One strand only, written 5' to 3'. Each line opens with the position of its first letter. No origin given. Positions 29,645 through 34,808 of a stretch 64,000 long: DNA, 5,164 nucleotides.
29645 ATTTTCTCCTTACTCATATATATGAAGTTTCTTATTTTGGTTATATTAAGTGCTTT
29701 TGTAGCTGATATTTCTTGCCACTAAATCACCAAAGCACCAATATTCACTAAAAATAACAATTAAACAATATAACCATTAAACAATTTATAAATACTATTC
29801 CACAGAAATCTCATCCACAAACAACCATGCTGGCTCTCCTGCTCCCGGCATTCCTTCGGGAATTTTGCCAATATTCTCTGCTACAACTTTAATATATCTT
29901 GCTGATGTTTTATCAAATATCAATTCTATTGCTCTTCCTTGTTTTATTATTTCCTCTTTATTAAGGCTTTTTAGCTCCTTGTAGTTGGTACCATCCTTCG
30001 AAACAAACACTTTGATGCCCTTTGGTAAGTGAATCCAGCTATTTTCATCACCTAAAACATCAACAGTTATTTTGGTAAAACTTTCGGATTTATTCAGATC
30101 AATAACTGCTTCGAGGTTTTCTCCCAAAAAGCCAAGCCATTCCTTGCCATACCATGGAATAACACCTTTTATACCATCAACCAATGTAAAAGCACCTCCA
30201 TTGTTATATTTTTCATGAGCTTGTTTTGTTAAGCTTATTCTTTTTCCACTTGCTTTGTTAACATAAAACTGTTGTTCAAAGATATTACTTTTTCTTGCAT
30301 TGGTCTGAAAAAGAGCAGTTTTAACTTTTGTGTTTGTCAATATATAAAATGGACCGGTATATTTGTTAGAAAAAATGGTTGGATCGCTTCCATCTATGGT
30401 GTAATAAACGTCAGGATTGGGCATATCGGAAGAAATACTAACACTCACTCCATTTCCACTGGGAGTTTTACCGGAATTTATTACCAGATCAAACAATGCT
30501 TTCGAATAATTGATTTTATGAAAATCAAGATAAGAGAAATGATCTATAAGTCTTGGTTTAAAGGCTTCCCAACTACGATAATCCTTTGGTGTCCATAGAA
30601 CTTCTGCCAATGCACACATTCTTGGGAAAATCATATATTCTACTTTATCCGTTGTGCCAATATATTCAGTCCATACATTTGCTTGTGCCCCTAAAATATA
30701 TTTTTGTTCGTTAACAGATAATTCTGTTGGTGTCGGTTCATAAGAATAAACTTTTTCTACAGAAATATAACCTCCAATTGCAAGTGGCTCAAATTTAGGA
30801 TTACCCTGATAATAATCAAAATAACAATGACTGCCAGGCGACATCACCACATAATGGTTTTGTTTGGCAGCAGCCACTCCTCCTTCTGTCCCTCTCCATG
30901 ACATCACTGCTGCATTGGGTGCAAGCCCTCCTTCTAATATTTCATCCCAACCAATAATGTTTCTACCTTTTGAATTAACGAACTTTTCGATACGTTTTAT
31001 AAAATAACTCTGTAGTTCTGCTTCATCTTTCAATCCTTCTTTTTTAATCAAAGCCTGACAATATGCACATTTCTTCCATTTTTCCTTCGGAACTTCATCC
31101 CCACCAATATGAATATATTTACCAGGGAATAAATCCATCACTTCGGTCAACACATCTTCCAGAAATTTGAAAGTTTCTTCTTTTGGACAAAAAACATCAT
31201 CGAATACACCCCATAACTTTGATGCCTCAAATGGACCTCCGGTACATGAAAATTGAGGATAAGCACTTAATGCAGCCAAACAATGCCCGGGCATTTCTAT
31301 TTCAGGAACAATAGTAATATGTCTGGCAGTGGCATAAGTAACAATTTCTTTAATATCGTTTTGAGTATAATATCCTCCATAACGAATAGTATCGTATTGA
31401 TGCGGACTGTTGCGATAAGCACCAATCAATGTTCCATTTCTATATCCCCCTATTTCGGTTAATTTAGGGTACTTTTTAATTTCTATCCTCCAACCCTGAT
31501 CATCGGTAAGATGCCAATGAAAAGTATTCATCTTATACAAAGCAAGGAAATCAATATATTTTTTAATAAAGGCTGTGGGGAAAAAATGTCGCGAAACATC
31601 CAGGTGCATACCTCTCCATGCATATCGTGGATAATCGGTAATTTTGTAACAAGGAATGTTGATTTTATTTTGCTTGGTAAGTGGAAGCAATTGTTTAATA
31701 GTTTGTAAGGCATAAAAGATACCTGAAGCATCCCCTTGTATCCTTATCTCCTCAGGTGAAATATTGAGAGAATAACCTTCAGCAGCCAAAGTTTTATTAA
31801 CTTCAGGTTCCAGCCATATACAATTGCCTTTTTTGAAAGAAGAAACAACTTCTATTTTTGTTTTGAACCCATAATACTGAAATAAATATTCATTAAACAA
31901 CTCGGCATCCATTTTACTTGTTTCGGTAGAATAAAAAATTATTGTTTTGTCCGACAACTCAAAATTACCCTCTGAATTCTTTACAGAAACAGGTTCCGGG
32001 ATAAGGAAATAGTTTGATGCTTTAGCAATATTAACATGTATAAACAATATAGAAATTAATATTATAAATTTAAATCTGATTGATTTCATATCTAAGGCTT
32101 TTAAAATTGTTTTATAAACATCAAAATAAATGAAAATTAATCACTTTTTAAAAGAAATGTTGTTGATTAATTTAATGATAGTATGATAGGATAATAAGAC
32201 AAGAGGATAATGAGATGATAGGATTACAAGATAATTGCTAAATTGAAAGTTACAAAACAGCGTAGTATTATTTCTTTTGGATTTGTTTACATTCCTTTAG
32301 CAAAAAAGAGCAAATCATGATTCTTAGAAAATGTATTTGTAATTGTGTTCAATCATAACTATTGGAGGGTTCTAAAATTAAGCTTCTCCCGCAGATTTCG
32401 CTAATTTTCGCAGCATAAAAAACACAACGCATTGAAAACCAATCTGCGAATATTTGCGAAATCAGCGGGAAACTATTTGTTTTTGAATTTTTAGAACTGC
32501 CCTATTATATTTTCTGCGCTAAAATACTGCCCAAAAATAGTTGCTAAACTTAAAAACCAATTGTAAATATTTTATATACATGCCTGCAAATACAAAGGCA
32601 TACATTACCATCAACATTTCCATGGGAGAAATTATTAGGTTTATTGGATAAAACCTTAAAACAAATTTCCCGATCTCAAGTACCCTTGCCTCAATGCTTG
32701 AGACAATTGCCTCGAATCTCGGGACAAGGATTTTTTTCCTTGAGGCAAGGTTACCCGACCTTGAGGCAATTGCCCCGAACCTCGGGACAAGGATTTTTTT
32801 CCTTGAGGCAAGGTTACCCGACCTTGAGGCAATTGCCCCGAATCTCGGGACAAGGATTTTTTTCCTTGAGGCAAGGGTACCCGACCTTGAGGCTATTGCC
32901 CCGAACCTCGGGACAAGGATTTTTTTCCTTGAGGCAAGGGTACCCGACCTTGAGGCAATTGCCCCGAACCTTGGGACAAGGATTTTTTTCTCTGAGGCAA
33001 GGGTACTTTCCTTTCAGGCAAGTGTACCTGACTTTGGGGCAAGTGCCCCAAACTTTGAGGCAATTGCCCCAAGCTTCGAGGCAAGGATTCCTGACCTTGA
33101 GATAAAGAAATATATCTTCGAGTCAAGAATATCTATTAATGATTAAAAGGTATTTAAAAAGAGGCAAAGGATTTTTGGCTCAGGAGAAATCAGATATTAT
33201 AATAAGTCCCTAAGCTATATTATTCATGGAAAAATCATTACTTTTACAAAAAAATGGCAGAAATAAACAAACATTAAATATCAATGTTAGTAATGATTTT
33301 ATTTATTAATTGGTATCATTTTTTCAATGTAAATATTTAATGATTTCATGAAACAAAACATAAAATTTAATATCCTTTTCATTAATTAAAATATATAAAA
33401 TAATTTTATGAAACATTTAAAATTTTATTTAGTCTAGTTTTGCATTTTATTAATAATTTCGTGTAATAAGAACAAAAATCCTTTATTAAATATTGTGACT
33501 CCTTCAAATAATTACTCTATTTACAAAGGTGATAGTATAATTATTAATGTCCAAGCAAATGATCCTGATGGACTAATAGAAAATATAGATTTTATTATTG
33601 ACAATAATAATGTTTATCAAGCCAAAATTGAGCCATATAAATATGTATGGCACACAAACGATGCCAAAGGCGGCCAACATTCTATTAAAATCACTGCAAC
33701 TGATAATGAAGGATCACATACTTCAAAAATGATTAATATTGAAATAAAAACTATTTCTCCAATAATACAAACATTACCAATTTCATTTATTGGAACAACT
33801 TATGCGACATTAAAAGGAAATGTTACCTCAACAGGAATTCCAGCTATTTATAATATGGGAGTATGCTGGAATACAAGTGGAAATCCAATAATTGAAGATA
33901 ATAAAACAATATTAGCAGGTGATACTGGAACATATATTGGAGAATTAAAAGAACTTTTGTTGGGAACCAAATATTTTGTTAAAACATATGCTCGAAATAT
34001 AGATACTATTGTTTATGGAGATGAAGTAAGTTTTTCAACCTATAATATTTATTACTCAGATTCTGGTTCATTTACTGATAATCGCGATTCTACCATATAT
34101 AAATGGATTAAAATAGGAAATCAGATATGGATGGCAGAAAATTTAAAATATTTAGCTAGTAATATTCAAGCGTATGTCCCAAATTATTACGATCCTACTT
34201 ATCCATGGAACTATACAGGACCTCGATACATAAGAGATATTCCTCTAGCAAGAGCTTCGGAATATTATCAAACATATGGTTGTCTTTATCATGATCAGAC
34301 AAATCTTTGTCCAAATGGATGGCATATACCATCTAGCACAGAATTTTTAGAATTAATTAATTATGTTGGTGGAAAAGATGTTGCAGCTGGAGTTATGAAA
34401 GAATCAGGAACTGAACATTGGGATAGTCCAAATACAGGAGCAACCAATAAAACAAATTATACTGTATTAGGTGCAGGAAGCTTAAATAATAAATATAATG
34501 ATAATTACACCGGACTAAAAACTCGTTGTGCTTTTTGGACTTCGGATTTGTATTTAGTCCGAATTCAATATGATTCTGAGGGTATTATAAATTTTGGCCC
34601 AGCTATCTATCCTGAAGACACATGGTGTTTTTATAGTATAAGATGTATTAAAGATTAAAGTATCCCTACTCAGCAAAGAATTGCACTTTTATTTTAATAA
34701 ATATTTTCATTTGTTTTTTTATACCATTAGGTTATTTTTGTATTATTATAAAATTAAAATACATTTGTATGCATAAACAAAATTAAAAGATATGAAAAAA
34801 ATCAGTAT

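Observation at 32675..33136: Array 2: about 22 strictly phased 21-bp repeats (63-bp super-unit) in a 1.4-kb non-coding gap upstream of the FISUMP gene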

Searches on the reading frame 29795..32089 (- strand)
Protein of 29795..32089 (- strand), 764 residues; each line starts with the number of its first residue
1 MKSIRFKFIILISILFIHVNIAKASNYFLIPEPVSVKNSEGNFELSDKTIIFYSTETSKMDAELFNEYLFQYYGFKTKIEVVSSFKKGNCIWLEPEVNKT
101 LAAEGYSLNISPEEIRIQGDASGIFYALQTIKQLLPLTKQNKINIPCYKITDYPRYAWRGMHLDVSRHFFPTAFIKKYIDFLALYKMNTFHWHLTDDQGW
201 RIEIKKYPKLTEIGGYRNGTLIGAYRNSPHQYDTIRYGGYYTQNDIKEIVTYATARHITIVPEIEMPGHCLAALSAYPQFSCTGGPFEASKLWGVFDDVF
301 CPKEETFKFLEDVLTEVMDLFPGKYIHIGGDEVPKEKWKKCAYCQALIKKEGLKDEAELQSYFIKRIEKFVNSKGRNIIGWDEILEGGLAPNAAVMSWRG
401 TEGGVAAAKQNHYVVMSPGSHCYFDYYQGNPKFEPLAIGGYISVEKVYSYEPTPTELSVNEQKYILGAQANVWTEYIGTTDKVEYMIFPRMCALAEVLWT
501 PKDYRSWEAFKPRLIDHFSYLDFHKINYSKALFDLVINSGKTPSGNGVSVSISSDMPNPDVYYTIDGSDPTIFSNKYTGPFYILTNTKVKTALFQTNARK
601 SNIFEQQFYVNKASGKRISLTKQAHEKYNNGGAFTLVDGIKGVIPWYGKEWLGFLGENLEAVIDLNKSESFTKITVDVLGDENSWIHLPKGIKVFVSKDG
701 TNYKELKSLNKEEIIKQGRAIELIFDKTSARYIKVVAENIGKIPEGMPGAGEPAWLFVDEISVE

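Call 11: search_protein_families(library=pfam, proteins=[window:29795-32089:-], max_evalue=0.01)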
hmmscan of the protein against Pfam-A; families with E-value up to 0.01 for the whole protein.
window:29795-32089:- (764 aa): 6 families
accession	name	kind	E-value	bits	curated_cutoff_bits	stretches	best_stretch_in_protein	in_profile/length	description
PF00728.28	Glyco_hydro_20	-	5.6e-125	417.7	22.3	1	156-501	1-347/348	Glycosyl hydrolase family 20, catalytic domain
PF02838.20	Glyco_hydro_20b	-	1.1e-21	78.3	26.1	1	27-153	2-124/124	Glycosyl hydrolase family 20, domain 2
PF13290.12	CHB_HEX_C_1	-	4.2e-13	49.5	22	1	546-604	8-66/67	Chitobiase/beta-hexosaminidase C-terminal domain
PF13287.12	Fn3_assoc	-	9.1e-13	48.6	23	1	550-608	1-59/59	Fn3 associated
PF00754.31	F5_F8_type_C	-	8.4e-07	29.6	28.2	1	657-739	32-114/127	F5/8 type C domain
PF22633.2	F5_F8_type_C_2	-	2.3e-05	25.4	27.8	1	662-735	23-91/91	NedA-like, galactose-binding domain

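Call 18: find_encoding_contigs(protein=window:29795-32089:-, flank=10000, max_places=10)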
Protein window:29795-32089:- (764 aa): 3 contigs read that carry it; 2 places shown.
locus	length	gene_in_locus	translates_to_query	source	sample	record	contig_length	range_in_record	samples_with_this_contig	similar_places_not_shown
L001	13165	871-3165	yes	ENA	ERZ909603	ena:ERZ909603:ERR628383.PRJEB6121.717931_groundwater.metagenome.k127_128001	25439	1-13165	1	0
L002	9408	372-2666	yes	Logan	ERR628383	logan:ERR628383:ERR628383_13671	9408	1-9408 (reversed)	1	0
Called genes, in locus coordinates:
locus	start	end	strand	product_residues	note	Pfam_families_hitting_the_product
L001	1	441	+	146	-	?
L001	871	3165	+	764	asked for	PF02838:Glyco_hydro_20b, PF00728:Glyco_hydro_20, PF13287:Fn3_assoc, PF13290:CHB_HEX_C_1, PF00754:F5_F8_type_C (weak)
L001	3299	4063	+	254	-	PF03932:CutC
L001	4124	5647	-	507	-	-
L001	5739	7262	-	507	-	-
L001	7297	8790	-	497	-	-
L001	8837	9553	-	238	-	PF00481:PP2C (faint), PF13672:PP2C_2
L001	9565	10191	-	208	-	PF00498:FHA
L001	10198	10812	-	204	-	PF13353:Fer4_12, PF04055:Radical_SAM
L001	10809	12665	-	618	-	PF00158:Sigma54_activat (weak), PF00004:AAA (weak), PF07724:AAA_2, PF07728:AAA_5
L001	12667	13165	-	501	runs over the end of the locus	-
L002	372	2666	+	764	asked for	PF02838:Glyco_hydro_20b, PF00728:Glyco_hydro_20, PF13287:Fn3_assoc, PF13290:CHB_HEX_C_1, PF00754:F5_F8_type_C (weak)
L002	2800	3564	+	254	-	PF03932:CutC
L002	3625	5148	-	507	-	-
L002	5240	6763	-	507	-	-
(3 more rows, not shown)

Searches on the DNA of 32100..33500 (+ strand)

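Call 7: search_rna_families(source=window, start=32100, end=33500, threshold=evalue, max_evalue=10)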
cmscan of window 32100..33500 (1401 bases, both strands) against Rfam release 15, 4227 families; matches with E-value up to 10: 9.
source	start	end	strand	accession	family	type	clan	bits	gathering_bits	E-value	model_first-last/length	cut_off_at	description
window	32387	32470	-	RF03743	MIR7696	Gene; miRNA;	-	24.5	83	0.07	1-88/88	no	MIR7696 microRNA precursor family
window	32360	32497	+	RF04134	MIR7504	Gene; miRNA;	-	24.3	83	0.17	1-124/124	no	MIR7504 microRNA precursor family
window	32387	32470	+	RF03743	MIR7696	Gene; miRNA;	-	23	83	0.17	1-88/88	no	MIR7696 microRNA precursor family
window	32373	32479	-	RF03664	MIR6288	Gene; miRNA;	-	21.9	74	0.22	1-92/92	no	MIR6288 microRNA precursor family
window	33030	33076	+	RF03760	mir-2041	Gene; miRNA;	-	19.6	70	1.2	1-68/68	no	mir-2041 microRNA precursor family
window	33030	33076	-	RF03760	mir-2041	Gene; miRNA;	-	16.2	70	8.9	1-68/68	no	mir-2041 microRNA precursor family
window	32762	32876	+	RF02669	PsiU6-40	Gene; snRNA; snoRNA; scaRNA;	-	14.5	48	7.1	1-142/142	no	Drosophila small cajal body-specific RNA PsiU6-40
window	32927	33019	-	RF00709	mir-455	Gene; miRNA;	-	14.3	70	7.9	1-84/84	no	mir-455 microRNA precursor family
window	33468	33491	-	RF00459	MPMV_package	Cis-reg;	-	13.9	54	2.8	256-279/279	no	Mason-Pfizer monkey virus packaging signal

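Call 81: search_dna_similar(query=window:32640-33160:+, collection=plasmids, mode=distant, max_evalue=0.001, max_rows=10)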
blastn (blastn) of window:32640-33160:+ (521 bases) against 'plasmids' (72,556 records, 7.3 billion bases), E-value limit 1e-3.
No match.

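Call 82: search_dna_similar(query=window:32640-33160:+, collection=phages, mode=distant, max_evalue=0.001, max_rows=10)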
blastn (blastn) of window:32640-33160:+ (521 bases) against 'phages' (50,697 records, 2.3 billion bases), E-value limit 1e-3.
No match.

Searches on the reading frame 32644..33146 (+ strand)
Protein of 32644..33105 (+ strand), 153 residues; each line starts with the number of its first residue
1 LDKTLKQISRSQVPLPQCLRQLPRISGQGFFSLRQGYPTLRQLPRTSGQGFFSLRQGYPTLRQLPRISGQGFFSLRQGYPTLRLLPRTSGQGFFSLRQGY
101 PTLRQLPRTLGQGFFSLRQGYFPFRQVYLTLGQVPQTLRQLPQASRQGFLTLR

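Call 11: search_protein_families(library=pfam, proteins=[window:32644-33105:+, window:32694-33146:+], max_evalue=0.01)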
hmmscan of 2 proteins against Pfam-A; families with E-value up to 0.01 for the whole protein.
window:32644-33105:+ (153 aa): 1 family
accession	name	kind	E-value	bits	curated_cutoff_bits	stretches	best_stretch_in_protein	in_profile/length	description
PF03018.19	Dirigent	-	0.002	18.3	29.1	0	8-43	97-132/148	Dirigent-like protein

window:32694-33146:+ (150 aa): 3 families
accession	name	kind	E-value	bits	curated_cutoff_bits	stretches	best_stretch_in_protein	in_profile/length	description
PF10097.14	DUF2335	-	3.3e-05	24.1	25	0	42-56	7-21/50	Predicted membrane protein (DUF2335)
PF11433.13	DUF3198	-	0.0023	18.1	28.7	0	21-33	23-35/50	Protein of unknown function (DUF3198)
PF17171.9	GST_C_6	-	0.0028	17.8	28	0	64-81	4-21/64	Glutathione S-transferase, C-terminal domain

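Call 85: search_protein_representatives(protein=window:32694-33146:+)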
Query: 150 residues. Proteins with E-value up to 0.001 (for the whole library): 198; up to 1e-10: 28; up to 1e-30: 1. The best 150 are listed.
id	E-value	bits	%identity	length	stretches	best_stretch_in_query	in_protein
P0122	1.9e-57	209.3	29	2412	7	11-133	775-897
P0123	8.8e-25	103.4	43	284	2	6-97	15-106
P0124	2.3e-23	98.8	41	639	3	7-88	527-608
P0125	3.6e-23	98.2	32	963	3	2-117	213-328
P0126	3.6e-23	98.2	42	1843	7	15-110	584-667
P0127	2.9e-20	88.8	22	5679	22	17-137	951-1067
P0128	3.4e-19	85.3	36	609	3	6-97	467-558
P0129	3.7e-19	85.2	27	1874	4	2-114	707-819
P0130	1.1e-17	80.4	23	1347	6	8-114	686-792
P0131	2.2e-15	72.9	32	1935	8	29-144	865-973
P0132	8.7e-15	71.0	27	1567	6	2-147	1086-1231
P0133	1.7e-14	70.1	24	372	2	38-137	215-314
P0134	3.1e-14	69.2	27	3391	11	8-139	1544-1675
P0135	3.7e-14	69.0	17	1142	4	20-136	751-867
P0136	9.3e-14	67.7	21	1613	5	5-109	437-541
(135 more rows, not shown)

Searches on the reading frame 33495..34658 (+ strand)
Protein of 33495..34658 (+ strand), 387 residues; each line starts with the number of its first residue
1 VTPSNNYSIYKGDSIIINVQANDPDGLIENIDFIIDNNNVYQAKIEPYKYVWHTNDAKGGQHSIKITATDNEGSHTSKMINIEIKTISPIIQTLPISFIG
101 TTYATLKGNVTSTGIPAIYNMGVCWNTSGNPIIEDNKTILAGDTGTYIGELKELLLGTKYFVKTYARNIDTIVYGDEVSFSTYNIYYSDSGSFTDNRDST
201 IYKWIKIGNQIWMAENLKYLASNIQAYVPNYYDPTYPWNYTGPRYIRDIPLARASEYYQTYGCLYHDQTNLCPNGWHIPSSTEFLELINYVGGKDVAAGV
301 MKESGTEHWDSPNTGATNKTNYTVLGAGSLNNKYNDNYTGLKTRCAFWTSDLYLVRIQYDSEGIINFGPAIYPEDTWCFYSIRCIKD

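Call 11: search_protein_families(library=pfam, proteins=[window:33495-34658:+], max_evalue=0.01)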
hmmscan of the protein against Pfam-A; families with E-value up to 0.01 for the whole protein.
window:33495-34658:+ (387 aa): 2 families
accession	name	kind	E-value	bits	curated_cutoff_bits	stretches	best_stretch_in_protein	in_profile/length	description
PF09603.15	Fib_succ_major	-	1.6e-23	84.3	33.9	1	205-386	1-187/187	Fibrobacter succinogenes major domain (Fib_succ_major)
PF17957.7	Big_7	-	5.2e-11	43.5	24.1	1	2-66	7-70/70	Bacterial Ig domain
